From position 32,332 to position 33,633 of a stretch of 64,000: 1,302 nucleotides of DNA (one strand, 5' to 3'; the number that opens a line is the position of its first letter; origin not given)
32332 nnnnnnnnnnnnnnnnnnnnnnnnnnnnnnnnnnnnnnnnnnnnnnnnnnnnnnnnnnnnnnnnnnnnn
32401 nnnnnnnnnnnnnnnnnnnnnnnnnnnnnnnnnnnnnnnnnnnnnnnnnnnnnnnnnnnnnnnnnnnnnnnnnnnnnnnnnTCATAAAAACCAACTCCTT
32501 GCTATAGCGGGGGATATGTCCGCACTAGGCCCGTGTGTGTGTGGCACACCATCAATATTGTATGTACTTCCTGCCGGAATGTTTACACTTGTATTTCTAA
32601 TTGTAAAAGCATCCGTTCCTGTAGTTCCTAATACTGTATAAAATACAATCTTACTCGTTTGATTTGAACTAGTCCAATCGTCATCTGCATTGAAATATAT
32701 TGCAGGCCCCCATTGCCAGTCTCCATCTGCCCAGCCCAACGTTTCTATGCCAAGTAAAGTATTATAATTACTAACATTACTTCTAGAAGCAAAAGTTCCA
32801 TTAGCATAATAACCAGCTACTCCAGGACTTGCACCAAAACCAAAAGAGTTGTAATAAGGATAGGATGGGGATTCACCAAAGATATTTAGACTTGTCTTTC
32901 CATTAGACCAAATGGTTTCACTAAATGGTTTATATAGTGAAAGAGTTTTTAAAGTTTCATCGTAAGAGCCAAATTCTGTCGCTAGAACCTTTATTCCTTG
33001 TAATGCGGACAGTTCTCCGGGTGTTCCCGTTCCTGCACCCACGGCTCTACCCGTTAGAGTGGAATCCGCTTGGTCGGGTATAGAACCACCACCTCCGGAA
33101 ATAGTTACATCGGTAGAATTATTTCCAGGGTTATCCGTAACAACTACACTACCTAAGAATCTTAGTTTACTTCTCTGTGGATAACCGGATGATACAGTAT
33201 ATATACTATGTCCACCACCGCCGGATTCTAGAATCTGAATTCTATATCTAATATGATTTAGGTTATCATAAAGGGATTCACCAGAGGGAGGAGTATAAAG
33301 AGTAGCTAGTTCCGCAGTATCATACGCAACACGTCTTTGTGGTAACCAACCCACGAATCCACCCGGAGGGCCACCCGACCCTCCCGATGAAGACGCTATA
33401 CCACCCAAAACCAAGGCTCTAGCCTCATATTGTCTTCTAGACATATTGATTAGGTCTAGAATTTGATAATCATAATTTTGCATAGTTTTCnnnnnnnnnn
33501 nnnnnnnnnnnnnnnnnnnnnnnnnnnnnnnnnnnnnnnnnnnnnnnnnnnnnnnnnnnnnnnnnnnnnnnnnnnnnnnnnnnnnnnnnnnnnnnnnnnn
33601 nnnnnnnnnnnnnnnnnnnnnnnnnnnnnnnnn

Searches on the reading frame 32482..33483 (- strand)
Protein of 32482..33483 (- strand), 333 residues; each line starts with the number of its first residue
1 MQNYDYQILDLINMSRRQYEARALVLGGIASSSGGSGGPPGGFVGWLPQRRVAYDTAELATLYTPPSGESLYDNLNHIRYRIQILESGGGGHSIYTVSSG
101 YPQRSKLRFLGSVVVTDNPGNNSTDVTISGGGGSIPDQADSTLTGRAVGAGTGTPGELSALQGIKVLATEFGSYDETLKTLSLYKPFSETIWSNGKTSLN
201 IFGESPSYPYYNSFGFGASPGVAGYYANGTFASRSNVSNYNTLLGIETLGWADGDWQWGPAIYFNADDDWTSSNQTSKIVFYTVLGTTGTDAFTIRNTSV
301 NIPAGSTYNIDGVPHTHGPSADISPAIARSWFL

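Call 68: find_encoding_contigs(protein=window:32482-33483:-, flank=10000, max_places=1)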
Protein window:32482-33483:- (333 aa): 3 contigs read that carry it; 1 place shown.
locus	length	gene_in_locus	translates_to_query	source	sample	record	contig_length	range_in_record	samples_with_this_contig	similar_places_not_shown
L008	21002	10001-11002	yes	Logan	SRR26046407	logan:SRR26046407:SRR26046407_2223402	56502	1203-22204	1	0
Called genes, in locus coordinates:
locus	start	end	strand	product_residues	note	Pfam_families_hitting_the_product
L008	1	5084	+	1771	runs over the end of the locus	PF10145:PhageMin_Tail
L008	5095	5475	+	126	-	-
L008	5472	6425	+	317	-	PF24032:YQBQ (faint)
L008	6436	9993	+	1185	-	-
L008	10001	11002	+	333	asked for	-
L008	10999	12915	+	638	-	PF13385:Laminin_G_3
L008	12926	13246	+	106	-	-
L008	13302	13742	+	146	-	-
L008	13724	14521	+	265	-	PF01183:Glyco_hydro_25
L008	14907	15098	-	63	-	-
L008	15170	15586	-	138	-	-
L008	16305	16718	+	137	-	-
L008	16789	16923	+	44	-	-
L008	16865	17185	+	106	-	-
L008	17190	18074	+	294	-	-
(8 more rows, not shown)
